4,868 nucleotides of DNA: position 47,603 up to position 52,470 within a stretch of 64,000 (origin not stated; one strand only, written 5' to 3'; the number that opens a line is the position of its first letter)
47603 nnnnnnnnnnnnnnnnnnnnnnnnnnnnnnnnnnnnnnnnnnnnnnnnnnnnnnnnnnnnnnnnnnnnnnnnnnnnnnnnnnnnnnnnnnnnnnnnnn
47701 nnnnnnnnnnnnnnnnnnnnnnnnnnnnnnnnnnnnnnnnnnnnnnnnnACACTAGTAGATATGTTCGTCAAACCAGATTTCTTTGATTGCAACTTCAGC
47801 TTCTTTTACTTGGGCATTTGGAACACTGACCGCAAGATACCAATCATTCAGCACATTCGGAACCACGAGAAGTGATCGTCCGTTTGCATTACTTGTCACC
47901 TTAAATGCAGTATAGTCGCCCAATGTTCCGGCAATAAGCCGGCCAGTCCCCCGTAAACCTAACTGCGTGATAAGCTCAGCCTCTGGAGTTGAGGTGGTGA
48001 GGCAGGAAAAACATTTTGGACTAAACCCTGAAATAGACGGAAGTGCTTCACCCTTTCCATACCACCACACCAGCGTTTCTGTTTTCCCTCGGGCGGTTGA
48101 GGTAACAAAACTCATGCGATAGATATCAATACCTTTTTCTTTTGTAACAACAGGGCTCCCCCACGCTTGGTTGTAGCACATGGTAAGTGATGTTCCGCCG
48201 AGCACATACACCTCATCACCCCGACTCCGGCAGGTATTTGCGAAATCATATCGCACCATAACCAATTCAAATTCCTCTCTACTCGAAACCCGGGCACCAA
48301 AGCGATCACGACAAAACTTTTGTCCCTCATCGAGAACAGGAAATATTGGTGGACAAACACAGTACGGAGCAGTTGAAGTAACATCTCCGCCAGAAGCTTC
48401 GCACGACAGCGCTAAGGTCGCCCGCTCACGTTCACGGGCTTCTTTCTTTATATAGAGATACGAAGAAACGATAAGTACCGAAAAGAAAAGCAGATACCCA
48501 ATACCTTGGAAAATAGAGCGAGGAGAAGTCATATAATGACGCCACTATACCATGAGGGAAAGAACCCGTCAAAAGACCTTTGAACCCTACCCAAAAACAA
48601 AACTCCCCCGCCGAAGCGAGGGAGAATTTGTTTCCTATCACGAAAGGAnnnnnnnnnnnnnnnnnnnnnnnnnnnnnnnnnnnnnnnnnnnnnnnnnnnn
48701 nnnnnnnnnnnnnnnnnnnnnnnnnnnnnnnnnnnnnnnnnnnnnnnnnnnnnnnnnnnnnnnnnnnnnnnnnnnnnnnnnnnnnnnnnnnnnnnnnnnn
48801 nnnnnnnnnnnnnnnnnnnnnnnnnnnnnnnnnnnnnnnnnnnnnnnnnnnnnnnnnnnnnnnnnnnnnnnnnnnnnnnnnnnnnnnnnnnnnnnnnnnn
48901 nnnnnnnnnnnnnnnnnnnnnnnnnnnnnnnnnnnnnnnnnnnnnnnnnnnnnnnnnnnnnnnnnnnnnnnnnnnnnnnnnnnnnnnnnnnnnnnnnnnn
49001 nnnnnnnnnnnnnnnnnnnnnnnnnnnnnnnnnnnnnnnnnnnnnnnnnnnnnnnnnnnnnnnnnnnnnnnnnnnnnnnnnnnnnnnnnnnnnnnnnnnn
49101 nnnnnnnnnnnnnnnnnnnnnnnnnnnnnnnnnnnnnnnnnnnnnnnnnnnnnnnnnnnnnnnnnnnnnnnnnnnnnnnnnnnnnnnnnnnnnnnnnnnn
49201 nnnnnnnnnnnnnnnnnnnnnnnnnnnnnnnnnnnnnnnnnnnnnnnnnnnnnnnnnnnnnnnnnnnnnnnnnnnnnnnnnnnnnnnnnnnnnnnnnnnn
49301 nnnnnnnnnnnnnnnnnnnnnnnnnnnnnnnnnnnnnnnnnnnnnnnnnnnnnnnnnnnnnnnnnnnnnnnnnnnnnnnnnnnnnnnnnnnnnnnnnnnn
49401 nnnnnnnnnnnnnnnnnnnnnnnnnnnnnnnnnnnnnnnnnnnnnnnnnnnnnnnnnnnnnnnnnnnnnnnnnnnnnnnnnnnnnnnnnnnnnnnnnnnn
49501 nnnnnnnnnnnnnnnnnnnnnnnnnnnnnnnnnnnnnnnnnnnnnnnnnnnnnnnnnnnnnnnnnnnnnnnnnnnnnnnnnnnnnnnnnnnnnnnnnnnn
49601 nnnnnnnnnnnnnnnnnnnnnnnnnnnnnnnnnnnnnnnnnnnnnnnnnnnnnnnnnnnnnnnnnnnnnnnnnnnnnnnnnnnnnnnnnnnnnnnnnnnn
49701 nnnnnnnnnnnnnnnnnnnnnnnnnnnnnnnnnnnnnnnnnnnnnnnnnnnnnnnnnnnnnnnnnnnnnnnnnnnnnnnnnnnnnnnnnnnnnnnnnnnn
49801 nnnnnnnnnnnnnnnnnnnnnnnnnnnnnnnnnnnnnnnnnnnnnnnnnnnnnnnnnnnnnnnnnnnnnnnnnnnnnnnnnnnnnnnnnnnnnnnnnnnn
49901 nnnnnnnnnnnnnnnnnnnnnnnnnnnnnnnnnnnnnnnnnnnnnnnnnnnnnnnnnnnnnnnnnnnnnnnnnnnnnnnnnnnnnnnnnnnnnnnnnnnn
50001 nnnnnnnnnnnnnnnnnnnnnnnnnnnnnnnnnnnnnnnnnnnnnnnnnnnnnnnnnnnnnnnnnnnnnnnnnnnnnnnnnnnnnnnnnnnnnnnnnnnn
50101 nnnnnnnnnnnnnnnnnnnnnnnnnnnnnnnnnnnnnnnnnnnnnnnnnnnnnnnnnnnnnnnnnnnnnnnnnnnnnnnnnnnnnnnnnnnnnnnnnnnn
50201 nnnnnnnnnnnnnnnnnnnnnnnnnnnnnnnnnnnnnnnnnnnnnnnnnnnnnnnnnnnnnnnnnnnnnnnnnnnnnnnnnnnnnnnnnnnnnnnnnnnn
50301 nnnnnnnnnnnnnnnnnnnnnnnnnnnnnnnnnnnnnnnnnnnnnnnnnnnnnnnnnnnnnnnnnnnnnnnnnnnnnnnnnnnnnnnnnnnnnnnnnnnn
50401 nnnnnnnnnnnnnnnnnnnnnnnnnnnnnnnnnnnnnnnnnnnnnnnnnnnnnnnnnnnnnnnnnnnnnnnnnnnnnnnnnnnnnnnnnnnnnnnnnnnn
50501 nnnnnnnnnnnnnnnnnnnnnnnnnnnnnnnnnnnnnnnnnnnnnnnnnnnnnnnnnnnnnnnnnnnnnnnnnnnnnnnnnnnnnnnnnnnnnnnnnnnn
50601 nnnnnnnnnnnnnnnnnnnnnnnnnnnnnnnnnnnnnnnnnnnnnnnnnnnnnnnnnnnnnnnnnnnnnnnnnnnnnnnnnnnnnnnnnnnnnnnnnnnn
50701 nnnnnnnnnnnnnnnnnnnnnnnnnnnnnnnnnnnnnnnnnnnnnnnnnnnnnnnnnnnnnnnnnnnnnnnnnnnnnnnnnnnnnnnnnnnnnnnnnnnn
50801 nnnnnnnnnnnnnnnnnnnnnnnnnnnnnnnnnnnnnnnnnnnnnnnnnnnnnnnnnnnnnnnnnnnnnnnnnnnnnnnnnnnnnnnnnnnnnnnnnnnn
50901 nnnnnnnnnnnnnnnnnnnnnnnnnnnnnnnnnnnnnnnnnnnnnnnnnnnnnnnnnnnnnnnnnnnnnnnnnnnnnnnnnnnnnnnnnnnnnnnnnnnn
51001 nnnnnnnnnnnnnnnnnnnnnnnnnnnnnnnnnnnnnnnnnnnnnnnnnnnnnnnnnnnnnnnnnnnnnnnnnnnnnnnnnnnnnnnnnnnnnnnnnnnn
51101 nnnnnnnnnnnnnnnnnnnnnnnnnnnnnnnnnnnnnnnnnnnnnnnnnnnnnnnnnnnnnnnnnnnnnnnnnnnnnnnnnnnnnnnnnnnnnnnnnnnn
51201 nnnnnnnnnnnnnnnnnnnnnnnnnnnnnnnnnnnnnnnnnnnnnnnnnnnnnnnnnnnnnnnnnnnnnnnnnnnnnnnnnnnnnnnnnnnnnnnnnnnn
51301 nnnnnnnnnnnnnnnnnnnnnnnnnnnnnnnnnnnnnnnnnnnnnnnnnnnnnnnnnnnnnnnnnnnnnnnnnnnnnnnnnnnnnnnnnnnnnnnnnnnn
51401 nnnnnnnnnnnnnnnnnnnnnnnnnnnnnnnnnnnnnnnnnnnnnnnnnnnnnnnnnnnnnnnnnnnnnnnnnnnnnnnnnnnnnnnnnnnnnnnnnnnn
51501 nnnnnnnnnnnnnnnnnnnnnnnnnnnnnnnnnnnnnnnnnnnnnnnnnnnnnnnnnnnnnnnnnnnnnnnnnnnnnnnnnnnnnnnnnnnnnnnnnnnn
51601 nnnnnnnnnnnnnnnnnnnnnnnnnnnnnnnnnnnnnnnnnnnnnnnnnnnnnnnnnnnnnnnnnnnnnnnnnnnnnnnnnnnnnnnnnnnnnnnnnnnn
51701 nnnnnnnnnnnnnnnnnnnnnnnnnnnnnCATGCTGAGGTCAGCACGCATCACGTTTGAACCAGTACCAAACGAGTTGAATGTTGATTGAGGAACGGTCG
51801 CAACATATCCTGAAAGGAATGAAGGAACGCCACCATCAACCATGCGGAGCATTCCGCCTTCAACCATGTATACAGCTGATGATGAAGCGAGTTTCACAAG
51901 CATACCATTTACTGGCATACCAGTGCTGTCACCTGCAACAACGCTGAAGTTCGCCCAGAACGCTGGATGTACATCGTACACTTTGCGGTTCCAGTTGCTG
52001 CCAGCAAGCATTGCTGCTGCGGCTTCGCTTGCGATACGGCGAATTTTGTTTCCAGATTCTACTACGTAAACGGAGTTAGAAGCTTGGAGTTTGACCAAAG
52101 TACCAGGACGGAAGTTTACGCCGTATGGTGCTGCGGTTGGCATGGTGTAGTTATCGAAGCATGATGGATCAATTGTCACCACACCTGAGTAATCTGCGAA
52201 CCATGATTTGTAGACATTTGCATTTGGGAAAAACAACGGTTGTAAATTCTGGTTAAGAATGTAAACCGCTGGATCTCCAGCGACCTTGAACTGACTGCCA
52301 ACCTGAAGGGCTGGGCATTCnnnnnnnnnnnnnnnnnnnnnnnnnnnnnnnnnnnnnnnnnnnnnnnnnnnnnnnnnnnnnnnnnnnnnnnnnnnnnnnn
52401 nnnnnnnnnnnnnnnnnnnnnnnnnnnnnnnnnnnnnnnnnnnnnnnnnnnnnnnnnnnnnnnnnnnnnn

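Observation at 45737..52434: Candidate protein O-glycosylation system: Wzy_C/TPR ligase-like enzyme next to a giant Thr/Ser-rich surface protein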

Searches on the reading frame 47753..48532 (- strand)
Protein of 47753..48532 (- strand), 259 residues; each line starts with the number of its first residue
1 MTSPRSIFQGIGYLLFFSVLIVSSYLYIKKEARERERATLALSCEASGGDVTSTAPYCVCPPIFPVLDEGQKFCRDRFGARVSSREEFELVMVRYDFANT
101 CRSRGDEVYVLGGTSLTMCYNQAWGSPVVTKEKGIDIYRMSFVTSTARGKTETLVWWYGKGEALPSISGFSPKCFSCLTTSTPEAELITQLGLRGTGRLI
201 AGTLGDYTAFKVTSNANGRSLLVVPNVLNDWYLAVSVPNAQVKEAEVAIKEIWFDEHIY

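Call 4: search_protein_families(library=pfam, proteins=[window:47753-48532:-], max_evalue=0.01)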
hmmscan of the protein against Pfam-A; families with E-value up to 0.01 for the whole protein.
window:47753-48532:- (259 aa): 0 families

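Call 5: search_protein_families(library=ncbifam, proteins=[window:47753-48532:-], max_evalue=0.01)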
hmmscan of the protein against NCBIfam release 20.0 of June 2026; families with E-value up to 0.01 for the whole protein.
window:47753-48532:- (259 aa): 1 family
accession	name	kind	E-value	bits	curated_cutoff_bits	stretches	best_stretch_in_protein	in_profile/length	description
NF033224.1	PmrR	equivalog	0.0057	16.5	30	0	17-28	13-24/29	LpxT activity modulator PmrR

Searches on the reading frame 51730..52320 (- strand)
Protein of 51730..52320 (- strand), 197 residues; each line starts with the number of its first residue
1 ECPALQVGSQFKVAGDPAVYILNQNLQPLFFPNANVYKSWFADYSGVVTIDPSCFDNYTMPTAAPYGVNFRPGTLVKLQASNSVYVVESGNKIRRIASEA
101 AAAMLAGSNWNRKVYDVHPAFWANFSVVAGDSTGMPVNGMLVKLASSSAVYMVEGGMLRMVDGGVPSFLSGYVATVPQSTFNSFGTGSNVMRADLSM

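Call 85: find_homologous_proteins(query=window:51730-52320:-, max_evalue=0.001)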
Query window:51730-52320:- (197 aa): 2 proteins with E <= 0.001 among 126 candidates.
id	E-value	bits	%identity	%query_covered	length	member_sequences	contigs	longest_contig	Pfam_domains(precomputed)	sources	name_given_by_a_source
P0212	1.9e-18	85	36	80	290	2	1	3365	-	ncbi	ncbi:MAG: hypothetical protein ABIG60_02325, partial [Patescibacteria group bacterium]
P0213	1.3e-9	56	35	56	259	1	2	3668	-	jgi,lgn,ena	-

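Call 93: search_protein_representatives(protein=window:51730-52320:-)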
Query: 197 residues. Proteins with E-value up to 0.001 (for the whole library): 3264; up to 1e-10: 1195; up to 1e-30: 51. The best 150 are listed.
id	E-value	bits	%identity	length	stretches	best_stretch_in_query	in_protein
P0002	9.5e-91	319.1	71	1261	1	1-196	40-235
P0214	4.6e-52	192.9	52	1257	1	2-185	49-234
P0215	1.8e-45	171.5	48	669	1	1-185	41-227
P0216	4.1e-43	163.8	47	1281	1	1-186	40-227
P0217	9.7e-43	162.5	45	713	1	2-187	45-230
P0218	5.5e-42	160.1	47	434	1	1-175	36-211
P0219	5.6e-42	160.1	50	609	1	2-166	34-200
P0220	1.3e-41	158.9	45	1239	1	2-189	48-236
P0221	2.1e-41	158.2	50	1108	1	2-162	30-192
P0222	2.6e-41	157.9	49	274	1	2-164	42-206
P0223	4.2e-41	157.2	47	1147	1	1-176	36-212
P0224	5.9e-41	156.7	44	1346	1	2-189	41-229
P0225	1.6e-40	155.3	44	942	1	2-192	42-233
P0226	1.8e-40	155.1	43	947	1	2-184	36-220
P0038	4.6e-40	153.8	47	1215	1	1-189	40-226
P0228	5.9e-40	153.5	41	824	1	2-191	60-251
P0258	1.4e-31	126.2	39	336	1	1-176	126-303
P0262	1.4e-30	122.9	42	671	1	2-164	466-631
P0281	2.3e-27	112.4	41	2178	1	2-187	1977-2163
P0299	8.2e-26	107.3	39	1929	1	1-190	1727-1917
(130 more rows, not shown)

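Call 94: search_protein_families(library=pfam, proteins=[P0215, P0217, P0218, P0219, P0225, P0228, P0262, P0281, P0299, P0258], max_evalue=0.0001)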
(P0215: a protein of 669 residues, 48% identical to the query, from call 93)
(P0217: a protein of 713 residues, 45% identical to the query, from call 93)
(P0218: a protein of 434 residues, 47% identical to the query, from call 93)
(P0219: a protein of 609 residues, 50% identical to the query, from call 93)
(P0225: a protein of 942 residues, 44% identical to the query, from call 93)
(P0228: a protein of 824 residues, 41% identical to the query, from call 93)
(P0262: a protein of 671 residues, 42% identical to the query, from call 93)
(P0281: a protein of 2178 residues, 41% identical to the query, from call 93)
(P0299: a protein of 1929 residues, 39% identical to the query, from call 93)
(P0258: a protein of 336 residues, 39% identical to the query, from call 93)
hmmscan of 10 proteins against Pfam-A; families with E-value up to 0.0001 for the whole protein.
P0215 (669 aa): 0 families

P0217 (713 aa): 4 families
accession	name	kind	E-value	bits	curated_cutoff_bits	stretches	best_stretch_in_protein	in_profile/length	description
PF13570.13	Beta-prop_ACSF4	-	2.7e-42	145.8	133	2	489-662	38-213/329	Beta-alanine-activating enzyme, beta-propeller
PF13360.13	PQQ_2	-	2.1e-31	109.8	27.6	3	364-498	9-146/233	Outer membrane protein assembly factor BamB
PF25292.1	Beta-prop_CGLA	-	8.2e-11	42.4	26.8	0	484-571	12-107/316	Lambda-carrageenase beta-propeller domain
PF16656.11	Pur_ac_phosph_N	-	3.6e-05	24.7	30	1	272-355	6-93/93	Purple acid Phosphatase, N-terminal domain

P0218 (434 aa): 0 families

P0219 (609 aa): 0 families

P0225 (942 aa): 1 family
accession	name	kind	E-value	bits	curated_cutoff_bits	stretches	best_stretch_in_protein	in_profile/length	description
PF22612.2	GH113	-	6.3e-06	26.2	27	1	426-710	23-270/289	Glycoside Hydrolase Family 113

P0228 (824 aa): 5 families
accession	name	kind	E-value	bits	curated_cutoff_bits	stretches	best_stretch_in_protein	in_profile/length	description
PF13360.13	PQQ_2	-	5.4e-19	69.2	27.6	2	612-791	5-174/233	Outer membrane protein assembly factor BamB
PF13570.13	Beta-prop_ACSF4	-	2.1e-13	50.8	133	1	448-625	80-251/329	Beta-alanine-activating enzyme, beta-propeller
PF16656.11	Pur_ac_phosph_N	-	4e-06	27.7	30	1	356-440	5-93/93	Purple acid Phosphatase, N-terminal domain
PF00041.27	fn3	-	1.3e-05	25.7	25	1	354-434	3-79/84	Fibronectin type III domain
PF08450.18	SGL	-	2.1e-05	24.7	26.3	0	455-685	37-244/246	SMP-30/Gluconolactonase/LRE-like region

P0262 (671 aa): 1 family
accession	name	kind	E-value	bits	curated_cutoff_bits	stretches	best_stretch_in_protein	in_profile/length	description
PF07752.16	S-layer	-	1.5e-11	44.3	30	1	173-260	111-205/259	S-layer protein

P0281 (2178 aa): 2 families
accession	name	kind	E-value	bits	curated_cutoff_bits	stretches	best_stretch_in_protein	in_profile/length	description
PF18676.6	MBG_2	-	1.4e-76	253.5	25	10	1764-1833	1-72/72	MBG domain (YGX type)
PF18887.5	MBG_3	-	7.5e-16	58.4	25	3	770-834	11-69/72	MBG domain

P0299 (1929 aa): 1 family
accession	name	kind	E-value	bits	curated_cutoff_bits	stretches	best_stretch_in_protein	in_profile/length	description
PF18676.6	MBG_2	-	3.8e-10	40.6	25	1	1523-1592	1-72/72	MBG domain (YGX type)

P0258 (336 aa): 2 families
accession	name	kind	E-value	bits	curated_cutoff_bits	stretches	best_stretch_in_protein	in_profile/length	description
PF08239.17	SH3_3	-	1.3e-08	35.4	27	1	60-92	14-47/54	Bacterial SH3 domain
PF06347.19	SH3_4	-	1.6e-05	25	24.1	1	57-93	13-49/56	Bacterial SH3 domain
